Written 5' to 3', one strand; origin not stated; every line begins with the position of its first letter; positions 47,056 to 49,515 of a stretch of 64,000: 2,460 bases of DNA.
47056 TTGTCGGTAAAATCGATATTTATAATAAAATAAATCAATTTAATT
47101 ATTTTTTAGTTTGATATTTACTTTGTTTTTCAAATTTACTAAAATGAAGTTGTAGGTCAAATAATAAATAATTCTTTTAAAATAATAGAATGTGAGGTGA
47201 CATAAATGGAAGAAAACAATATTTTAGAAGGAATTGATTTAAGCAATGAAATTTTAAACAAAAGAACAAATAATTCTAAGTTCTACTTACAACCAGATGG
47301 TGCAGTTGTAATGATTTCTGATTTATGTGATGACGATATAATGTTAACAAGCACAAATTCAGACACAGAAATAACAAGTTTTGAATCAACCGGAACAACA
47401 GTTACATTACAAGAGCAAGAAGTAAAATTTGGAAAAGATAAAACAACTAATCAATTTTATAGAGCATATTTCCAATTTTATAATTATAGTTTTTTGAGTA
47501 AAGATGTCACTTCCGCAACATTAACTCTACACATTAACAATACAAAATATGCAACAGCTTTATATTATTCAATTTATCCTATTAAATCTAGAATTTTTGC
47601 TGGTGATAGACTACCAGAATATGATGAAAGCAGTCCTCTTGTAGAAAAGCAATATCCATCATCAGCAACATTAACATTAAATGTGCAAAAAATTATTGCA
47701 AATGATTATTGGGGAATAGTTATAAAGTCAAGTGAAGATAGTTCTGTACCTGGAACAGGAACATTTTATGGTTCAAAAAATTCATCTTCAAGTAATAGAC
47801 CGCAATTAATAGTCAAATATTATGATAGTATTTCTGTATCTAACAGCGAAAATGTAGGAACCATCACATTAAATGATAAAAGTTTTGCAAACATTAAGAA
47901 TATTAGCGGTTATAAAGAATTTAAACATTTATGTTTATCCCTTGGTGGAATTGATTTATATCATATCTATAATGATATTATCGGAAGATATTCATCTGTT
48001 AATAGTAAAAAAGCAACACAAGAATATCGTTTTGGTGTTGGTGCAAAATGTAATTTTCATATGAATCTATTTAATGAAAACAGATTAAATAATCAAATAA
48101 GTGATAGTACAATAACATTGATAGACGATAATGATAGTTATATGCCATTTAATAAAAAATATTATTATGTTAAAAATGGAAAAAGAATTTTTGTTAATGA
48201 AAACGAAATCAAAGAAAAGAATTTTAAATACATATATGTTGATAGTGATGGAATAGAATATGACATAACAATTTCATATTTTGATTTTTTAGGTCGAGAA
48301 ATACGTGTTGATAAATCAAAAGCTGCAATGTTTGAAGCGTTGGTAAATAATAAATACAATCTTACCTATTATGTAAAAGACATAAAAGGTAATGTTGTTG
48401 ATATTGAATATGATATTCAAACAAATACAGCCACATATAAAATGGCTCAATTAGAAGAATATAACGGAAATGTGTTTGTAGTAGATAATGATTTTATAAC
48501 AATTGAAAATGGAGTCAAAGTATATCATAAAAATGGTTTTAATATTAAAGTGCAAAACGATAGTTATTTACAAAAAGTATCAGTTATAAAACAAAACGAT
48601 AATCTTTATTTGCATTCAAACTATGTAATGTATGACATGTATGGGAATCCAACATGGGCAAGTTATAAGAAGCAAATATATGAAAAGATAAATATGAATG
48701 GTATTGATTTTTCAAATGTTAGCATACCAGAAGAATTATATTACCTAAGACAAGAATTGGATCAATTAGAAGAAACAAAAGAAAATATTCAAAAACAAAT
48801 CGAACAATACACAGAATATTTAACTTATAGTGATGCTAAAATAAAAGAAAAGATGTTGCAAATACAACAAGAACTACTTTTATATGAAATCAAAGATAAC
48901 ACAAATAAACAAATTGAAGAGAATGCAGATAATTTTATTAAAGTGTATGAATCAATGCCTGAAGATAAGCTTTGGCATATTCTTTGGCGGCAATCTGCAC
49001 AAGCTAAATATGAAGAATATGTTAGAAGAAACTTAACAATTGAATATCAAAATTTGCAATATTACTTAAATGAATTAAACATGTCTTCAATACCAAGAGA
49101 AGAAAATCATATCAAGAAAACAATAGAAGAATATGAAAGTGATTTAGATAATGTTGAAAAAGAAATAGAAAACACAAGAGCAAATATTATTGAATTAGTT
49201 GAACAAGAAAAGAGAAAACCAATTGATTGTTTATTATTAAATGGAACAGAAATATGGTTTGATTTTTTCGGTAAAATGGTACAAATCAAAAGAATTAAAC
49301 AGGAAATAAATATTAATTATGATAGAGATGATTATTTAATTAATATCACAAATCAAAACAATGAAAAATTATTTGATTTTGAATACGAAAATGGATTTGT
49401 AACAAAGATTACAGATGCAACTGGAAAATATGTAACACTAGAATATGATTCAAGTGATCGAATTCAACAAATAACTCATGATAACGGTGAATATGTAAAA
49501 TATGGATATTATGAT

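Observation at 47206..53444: RHS polymorphic toxin / immunity module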

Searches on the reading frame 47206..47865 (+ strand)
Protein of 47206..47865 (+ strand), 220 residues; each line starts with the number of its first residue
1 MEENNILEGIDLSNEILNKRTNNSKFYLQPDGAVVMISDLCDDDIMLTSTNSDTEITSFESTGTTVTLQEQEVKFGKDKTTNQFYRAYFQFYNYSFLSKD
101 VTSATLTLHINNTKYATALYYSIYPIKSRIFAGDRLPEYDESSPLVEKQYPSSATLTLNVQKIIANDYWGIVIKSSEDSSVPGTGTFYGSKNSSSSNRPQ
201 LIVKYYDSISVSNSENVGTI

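Call 41: search_protein_families(library=ncbifam, proteins=[window:47206-47865:+], max_evalue=10)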
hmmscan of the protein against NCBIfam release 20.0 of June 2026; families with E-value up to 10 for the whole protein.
window:47206-47865:+ (220 aa): 1 family
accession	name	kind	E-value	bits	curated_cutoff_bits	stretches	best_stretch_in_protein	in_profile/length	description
NF033679.1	DNRLRE_dom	domain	2.3e-06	27.8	34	1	69-203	16-163/164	DNRLRE domain-containing protein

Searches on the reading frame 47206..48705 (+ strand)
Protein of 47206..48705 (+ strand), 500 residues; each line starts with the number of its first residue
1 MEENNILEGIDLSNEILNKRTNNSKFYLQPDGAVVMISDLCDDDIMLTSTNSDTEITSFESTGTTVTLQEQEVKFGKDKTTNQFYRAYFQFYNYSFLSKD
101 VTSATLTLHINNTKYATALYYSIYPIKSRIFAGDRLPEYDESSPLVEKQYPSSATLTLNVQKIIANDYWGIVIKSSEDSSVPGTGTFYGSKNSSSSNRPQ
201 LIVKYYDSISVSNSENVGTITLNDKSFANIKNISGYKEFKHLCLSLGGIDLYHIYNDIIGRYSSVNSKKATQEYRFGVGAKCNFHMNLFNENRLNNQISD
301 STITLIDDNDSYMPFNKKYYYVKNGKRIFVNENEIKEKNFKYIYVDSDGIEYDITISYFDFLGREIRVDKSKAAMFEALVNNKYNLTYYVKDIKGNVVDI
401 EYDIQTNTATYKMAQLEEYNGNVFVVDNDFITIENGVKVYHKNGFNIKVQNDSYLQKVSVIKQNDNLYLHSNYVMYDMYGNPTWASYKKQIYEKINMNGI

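Call 5: search_protein_families(library=pfam, proteins=[window:47206-48705:+], max_evalue=10)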
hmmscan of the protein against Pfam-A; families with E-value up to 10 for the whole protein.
window:47206-48705:+ (500 aa): 2 families
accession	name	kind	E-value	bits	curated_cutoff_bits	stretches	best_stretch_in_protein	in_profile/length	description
PF21063.2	Reovirus_L2_GTase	-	0.0043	16.8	27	1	81-133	26-74/247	Reovirus core-spike protein lambda-2 (L2), GTase domain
PF12463.13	DUF3689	-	0.0056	16.5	27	1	326-400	146-219/315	Protein of unknown function (DUF3689)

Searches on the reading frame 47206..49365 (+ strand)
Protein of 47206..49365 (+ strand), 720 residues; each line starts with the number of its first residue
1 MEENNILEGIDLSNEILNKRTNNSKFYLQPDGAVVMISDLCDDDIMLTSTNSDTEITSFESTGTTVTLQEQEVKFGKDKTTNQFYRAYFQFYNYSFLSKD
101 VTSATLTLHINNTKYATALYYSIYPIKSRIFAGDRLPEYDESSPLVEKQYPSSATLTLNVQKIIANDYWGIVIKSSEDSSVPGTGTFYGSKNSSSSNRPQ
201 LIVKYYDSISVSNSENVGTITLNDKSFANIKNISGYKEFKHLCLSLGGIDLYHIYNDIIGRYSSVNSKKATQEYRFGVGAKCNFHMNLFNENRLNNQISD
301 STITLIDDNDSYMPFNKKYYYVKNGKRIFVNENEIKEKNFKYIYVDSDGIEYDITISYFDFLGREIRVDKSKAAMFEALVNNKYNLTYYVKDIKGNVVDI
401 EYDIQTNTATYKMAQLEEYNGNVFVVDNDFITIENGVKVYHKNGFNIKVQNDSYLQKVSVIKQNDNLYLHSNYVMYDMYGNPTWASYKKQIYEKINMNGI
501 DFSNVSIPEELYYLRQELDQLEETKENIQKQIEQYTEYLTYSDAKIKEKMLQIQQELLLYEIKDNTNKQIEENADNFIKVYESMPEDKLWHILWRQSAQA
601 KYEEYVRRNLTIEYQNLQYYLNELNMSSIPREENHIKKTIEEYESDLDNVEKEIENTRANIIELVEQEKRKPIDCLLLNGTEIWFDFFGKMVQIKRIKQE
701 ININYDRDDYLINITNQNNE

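Call 52: find_homologous_proteins(query=window:47206-49365:+, max_evalue=0.001)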
Query window:47206-49365:+: 8000 candidates shared short words with the query, none scored E <= 0.001.
